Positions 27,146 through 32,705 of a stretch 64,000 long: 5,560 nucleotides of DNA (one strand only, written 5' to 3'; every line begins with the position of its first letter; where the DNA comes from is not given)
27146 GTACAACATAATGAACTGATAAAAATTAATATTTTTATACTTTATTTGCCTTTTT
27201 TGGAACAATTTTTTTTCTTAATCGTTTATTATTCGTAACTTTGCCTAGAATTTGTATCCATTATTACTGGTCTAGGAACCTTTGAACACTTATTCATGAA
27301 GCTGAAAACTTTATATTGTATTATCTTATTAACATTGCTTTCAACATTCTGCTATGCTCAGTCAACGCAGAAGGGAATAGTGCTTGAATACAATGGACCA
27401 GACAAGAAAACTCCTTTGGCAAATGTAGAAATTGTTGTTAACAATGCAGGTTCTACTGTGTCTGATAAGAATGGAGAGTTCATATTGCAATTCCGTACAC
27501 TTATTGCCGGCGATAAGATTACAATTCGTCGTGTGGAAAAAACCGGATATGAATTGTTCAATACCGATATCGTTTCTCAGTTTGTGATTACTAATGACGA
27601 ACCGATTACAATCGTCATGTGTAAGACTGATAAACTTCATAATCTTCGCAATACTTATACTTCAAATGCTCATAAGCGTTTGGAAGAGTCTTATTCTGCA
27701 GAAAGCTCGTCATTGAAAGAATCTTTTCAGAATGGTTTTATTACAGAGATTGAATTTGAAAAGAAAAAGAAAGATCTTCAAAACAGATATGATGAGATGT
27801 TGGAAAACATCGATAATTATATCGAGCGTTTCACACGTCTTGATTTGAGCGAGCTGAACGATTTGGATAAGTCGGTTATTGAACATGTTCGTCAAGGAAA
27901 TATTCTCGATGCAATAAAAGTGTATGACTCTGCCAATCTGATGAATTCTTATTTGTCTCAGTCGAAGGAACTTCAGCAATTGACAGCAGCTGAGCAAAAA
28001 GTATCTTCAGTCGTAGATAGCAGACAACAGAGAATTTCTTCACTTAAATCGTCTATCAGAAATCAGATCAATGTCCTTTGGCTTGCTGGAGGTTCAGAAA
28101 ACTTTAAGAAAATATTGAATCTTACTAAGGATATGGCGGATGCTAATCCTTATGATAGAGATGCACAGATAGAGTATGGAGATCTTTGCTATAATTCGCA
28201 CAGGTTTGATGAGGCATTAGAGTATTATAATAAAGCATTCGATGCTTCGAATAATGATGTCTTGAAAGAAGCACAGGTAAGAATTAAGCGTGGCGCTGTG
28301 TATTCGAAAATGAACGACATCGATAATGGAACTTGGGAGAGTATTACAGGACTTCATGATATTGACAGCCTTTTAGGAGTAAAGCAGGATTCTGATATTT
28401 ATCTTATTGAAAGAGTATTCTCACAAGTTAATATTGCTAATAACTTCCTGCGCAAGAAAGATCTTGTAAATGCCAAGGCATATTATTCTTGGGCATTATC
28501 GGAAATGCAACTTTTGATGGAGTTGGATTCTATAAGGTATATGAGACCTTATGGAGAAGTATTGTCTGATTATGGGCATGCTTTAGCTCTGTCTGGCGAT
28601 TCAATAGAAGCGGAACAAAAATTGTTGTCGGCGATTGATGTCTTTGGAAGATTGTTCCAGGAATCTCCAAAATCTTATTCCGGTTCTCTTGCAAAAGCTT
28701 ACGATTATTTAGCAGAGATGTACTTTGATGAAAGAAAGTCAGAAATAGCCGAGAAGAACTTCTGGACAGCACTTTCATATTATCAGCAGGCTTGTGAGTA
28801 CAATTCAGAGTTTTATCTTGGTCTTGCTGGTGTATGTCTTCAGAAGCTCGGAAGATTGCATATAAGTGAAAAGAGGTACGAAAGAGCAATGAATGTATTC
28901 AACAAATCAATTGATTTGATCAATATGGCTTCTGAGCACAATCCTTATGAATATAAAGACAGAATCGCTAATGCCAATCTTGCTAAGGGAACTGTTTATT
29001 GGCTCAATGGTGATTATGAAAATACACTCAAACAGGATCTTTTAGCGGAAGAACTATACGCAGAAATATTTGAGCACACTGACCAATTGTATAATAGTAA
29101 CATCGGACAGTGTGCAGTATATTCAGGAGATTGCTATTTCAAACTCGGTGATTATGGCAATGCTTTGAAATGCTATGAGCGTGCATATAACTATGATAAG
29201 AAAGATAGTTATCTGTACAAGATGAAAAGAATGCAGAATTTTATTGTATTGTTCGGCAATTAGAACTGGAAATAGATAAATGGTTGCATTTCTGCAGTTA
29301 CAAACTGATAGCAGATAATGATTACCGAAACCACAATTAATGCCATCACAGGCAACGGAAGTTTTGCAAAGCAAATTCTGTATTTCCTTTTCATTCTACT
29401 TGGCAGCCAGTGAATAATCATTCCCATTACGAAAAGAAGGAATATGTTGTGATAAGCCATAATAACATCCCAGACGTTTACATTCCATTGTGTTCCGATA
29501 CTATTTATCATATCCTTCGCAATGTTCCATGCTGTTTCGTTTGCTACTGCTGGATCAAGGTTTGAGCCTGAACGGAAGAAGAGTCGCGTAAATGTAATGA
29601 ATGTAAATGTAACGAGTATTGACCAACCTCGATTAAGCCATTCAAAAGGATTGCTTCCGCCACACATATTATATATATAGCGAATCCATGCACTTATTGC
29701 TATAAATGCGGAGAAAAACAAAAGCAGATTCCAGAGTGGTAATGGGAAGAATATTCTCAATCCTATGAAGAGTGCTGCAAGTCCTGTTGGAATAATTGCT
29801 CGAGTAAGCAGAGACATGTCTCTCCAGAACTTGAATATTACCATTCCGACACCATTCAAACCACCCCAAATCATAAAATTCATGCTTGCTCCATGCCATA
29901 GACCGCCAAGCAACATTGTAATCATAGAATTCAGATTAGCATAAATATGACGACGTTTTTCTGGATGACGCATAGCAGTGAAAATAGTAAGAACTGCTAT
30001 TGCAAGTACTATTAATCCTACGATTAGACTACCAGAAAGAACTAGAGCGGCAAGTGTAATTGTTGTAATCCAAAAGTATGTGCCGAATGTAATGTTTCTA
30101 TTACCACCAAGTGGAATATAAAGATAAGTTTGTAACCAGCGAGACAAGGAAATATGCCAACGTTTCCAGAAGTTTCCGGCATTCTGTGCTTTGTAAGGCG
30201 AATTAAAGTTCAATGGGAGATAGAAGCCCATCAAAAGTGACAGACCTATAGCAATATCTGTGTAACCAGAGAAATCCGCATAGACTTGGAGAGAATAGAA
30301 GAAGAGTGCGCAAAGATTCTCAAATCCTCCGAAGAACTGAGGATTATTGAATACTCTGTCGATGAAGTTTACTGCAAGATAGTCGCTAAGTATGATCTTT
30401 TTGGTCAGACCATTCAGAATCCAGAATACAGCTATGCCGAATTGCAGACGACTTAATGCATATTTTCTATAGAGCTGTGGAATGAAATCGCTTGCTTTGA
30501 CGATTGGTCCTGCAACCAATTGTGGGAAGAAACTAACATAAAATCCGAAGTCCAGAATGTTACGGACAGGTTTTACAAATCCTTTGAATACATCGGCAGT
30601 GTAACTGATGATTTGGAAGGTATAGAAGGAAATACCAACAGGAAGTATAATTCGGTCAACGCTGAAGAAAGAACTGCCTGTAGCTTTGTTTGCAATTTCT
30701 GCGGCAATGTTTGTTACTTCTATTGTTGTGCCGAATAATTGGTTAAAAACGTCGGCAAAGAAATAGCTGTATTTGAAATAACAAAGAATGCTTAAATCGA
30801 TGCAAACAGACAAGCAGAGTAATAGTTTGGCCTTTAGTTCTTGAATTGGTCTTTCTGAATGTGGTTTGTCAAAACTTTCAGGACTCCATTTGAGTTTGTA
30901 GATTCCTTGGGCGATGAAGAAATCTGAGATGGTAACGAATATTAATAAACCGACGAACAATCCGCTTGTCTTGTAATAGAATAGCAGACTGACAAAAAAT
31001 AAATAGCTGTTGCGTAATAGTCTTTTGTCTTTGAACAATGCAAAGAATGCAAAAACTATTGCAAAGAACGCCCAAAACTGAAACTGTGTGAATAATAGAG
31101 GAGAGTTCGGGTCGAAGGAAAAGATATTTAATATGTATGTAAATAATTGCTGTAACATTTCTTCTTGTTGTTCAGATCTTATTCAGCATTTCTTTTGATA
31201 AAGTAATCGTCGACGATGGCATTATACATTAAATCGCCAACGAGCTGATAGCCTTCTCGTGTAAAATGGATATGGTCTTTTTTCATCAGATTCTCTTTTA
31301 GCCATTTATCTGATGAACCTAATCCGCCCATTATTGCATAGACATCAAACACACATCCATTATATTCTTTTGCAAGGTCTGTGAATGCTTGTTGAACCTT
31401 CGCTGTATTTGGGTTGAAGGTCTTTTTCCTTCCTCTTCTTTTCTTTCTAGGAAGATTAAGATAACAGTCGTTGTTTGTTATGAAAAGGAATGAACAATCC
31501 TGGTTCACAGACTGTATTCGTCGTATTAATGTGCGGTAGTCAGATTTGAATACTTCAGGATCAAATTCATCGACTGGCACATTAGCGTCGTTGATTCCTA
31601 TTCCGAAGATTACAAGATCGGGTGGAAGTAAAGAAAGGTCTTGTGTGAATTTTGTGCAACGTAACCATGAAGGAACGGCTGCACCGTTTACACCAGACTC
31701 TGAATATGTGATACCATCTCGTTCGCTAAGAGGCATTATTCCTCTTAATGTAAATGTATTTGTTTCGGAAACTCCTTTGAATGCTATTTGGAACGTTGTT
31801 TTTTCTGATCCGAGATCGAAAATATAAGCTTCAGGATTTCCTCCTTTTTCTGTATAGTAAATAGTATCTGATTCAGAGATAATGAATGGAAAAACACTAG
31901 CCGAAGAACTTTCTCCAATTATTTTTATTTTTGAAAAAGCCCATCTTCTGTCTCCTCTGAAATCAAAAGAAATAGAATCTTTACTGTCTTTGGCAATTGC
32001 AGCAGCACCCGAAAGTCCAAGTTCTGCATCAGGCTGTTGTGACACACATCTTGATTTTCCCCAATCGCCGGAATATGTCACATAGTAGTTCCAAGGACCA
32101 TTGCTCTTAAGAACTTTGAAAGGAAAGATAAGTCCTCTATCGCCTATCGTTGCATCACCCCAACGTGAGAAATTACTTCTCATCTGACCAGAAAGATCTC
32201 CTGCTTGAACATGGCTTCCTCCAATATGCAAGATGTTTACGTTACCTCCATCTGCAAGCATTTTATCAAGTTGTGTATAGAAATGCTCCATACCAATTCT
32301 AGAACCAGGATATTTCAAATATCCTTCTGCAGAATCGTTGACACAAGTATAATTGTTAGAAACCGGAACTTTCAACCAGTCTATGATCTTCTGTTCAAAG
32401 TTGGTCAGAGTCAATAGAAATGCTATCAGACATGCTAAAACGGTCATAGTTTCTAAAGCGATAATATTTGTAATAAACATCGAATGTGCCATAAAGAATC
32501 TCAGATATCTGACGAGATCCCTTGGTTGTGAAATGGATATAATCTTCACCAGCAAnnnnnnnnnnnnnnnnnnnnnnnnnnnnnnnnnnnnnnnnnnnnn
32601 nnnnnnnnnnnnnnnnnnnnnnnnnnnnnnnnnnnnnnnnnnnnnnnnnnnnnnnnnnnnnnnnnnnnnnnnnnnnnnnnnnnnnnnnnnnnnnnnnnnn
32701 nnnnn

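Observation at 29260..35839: Candidate glycan O-acetylation cluster: Wzi-like OM protein, lipocalin-like lipoprotein, two SGNH proteins and a long MBOAT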

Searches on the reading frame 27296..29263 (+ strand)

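Call 4: search_protein_families(library=pfam, proteins=[window:27296-29263:+], max_evalue=0.01)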
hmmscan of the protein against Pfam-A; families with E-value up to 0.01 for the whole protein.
window:27296-29263:+ (655 aa): 16 families
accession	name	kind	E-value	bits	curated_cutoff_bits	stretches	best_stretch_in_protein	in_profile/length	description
PF13424.12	TPR_12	-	1.4e-16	60.8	30.1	3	561-635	6-76/77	Tetratricopeptide repeat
PF07719.23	TPR_2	-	3e-15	55.4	27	2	611-636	8-33/34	Tetratricopeptide repeat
PF00515.34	TPR_1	-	9.7e-13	47.8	27.8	1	611-630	8-27/34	Tetratricopeptide repeat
PF13181.12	TPR_8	-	2e-11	43.6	25.7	1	611-636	8-33/34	Tetratricopeptide repeat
PF13428.12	TPR_14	-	1.8e-09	37.8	23.5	0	289-321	2-34/44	Tetratricopeptide repeat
PF13432.12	TPR_16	-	1.6e-08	35.2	32.7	0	282-320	25-63/65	Tetratricopeptide repeat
PF14559.12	TPR_19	-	1.8e-08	35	25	0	269-320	6-57/68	Tetratricopeptide repeat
PF13414.12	TPR_11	-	8e-07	29.1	26.8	1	611-638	1-28/42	TPR repeat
PF22872.1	DUF7018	-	5.2e-05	23.9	27.8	0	526-571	70-114/116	Domain of unknown function (DUF7018)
PF10602.15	RPN7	-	0.00024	21.3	29.6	1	583-635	15-67/174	26S proteasome subunit RPN7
PF13174.12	TPR_6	-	0.00065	20.6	26.3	0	609-630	5-26/33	Tetratricopeptide repeat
PF13176.12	TPR_7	-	0.0018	18.7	27.9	0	611-631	6-28/36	Tetratricopeptide repeat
PF25756.1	TPR_INTS8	-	0.0033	16.7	27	0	275-339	314-378/488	INTS8, TPR repeats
PF09976.15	TPR_21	-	0.0047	17.1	25.5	0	227-332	90-188/193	Tetratricopeptide repeat-like domain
PF09851.14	SHOCT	-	0.0047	17.1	27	0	144-161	10-27/28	Short C-terminal domain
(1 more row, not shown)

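Call 5: search_protein_families(library=ncbifam, proteins=[window:27296-29263:+], max_evalue=0.01)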
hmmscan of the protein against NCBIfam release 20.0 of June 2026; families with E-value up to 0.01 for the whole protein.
window:27296-29263:+ (655 aa): 2 families
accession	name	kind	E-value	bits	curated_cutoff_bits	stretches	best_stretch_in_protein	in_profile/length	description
TIGR02552.1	LcrH_SycD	equivalog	0.00087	19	104.8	0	605-641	87-123/136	SycD/LcrH family type III secretion system chaperone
TIGR02795.1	tol_pal_ybgF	equivalog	0.0099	16.5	90.1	0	285-343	36-93/119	tol-pal system protein YbgF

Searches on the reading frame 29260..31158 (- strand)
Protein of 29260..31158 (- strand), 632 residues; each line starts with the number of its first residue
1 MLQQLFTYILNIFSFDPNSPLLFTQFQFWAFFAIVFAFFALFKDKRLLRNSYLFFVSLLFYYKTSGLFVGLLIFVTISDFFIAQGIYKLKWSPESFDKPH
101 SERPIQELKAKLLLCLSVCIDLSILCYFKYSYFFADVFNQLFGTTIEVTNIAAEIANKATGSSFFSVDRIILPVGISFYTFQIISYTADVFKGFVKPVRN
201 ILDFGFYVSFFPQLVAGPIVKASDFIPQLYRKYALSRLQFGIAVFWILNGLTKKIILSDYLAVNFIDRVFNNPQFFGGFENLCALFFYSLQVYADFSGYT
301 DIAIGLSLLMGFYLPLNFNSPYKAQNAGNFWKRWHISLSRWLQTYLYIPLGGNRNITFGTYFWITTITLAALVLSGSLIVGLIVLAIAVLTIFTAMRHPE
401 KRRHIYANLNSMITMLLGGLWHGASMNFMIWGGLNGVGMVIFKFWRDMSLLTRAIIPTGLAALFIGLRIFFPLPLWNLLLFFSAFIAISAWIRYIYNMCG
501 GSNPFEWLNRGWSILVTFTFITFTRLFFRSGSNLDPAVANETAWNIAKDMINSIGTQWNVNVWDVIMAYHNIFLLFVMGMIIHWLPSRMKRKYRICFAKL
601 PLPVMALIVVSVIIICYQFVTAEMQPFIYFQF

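Call 4: search_protein_families(library=pfam, proteins=[window:29260-31158:-], max_evalue=0.01)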
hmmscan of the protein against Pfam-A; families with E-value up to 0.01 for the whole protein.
window:29260-31158:- (632 aa): 1 family
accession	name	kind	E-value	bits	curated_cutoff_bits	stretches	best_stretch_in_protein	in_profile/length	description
PF03062.24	MBOAT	-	1.4e-18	67.7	27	2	200-354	80-257/337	MBOAT, membrane-bound O-acyltransferase family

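Call 5: search_protein_families(library=ncbifam, proteins=[window:29260-31158:-], max_evalue=0.01)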
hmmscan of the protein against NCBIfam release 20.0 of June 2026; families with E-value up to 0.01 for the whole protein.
window:29260-31158:- (632 aa): 1 family
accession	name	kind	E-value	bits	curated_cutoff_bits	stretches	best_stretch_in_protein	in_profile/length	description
TIGR04091.1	LTA_dltB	equivalog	3.4e-35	122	375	2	148-348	87-284/380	D-alanyl-lipoteichoic acid biosynthesis protein DltB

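Call 8: search_solved_structures(query=window:29260-31158:-, max_evalue=1)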
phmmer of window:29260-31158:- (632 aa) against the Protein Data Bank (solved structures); distinct sequences matched with E-value up to 1: 2.
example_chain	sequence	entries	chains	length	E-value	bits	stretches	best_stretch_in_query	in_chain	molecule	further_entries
8jem_A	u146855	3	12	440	4.5e-16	61.7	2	173-349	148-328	Teichoic acid D-alanyltransferase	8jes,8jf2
6bug_C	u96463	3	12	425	5.2e-16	61.5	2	172-349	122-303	D-alanyl transfer protein DltB | Integral membrane protein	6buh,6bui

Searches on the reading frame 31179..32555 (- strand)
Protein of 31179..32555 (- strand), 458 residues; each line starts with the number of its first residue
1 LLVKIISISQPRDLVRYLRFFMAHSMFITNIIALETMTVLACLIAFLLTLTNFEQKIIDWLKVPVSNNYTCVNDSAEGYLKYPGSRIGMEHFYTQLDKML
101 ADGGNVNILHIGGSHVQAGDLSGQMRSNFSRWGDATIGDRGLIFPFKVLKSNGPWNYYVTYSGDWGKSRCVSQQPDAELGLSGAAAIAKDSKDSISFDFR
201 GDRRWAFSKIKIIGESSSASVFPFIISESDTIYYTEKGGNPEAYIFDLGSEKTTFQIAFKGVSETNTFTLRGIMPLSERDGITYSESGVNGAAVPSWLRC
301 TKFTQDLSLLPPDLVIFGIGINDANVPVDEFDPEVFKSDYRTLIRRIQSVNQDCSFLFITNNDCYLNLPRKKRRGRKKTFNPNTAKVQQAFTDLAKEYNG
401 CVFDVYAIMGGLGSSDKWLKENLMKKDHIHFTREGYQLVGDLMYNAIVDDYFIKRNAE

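Call 4: search_protein_families(library=pfam, proteins=[window:31179-32555:-], max_evalue=0.01)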
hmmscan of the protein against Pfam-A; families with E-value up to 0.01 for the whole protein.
window:31179-32555:- (458 aa): 2 families
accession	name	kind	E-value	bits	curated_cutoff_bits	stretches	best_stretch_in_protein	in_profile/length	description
PF13472.12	Lipase_GDSL_2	-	2.9e-15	57.7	32.9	1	277-438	28-178/178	GDSL-like Lipase/Acylhydrolase family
PF00657.28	Lipase_GDSL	-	4e-09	37.3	23.6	1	308-442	73-207/208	GDSL-like Lipase/Acylhydrolase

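Call 5: search_protein_families(library=ncbifam, proteins=[window:31179-32555:-], max_evalue=0.01)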
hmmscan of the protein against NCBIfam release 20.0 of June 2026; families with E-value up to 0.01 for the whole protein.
window:31179-32555:- (458 aa): 1 family
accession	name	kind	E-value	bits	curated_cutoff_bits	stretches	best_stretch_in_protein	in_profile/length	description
NF040982.1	ComGD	equivalog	0.0035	17.8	70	0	186-259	54-129/139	competence type IV pilus minor pilin ComGD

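Call 6: search_solved_structures(query=window:31179-32555:-, max_evalue=1, show_alignments=1)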
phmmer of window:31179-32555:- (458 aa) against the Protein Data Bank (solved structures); distinct sequences matched with E-value up to 1: 22.
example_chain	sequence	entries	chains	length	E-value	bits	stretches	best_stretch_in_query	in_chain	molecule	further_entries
8gkd_A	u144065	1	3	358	4.1e-12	48.6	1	281-442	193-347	SGNH hydrolase-type esterase domain-containing protein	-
8gld_A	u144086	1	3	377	4.6e-12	48.4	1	281-442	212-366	SGNH hydrolase-type esterase domain-containing protein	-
4k3u_A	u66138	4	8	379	1.4e-10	43.5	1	279-447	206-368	GDSL-like Lipase/Acylhydrolase family protein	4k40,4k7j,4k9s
1yzf_A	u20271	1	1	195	0.01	17.6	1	302-446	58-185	lipase/acylhydrolase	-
4bg1_A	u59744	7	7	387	0.017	16.8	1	134-179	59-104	GAMMA-BUTYROBETAINE DIOXYGENASE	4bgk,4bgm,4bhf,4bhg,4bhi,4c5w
3ms5_A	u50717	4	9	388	0.018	16.8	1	134-179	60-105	Gamma-butyrobetaine dioxygenase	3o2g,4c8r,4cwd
3n6w_A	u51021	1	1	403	0.019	16.7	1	134-179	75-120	Gamma-butyrobetaine dioxygenase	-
4mi5_A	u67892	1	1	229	0.12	14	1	306-388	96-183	Histone-lysine N-methyltransferase EZH2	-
4mi0_A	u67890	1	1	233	0.13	14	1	306-388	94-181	Histone-lysine N-methyltransferase EZH2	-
4w2r_A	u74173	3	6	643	0.57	11.8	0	306-387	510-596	Enhancer of zeste 2 polycomb repressive complex 2 subunit | Enhancer of Zeste Homolog 2 (EZH2),Histone-lysine N-methyltransferase EZH2 | Enhancer of zeste 2 pol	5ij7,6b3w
1fc7_A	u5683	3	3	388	0.62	11.7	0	376-413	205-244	PHOTOSYSTEM II D1 PROTEASE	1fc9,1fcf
1fc6_A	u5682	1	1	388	0.65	11.6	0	376-413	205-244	PHOTOSYSTEM II D1 PROTEASE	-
5ls6_A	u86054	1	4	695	0.75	11.4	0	306-387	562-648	Histone-lysine N-methyltransferase EZH2,Histone-lysine N-methyltransferase EZH2,Histone-ly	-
9kof_A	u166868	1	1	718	0.79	11.4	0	306-387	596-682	Histone-lysine N-methyltransferase EZH2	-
5hyn_A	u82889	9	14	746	0.83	11.3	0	306-387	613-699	Histone-lysine N-methyltransferase EZH2 | EZH2 | Isoform 2 of Histone-lysine N-methyltransferase EZH2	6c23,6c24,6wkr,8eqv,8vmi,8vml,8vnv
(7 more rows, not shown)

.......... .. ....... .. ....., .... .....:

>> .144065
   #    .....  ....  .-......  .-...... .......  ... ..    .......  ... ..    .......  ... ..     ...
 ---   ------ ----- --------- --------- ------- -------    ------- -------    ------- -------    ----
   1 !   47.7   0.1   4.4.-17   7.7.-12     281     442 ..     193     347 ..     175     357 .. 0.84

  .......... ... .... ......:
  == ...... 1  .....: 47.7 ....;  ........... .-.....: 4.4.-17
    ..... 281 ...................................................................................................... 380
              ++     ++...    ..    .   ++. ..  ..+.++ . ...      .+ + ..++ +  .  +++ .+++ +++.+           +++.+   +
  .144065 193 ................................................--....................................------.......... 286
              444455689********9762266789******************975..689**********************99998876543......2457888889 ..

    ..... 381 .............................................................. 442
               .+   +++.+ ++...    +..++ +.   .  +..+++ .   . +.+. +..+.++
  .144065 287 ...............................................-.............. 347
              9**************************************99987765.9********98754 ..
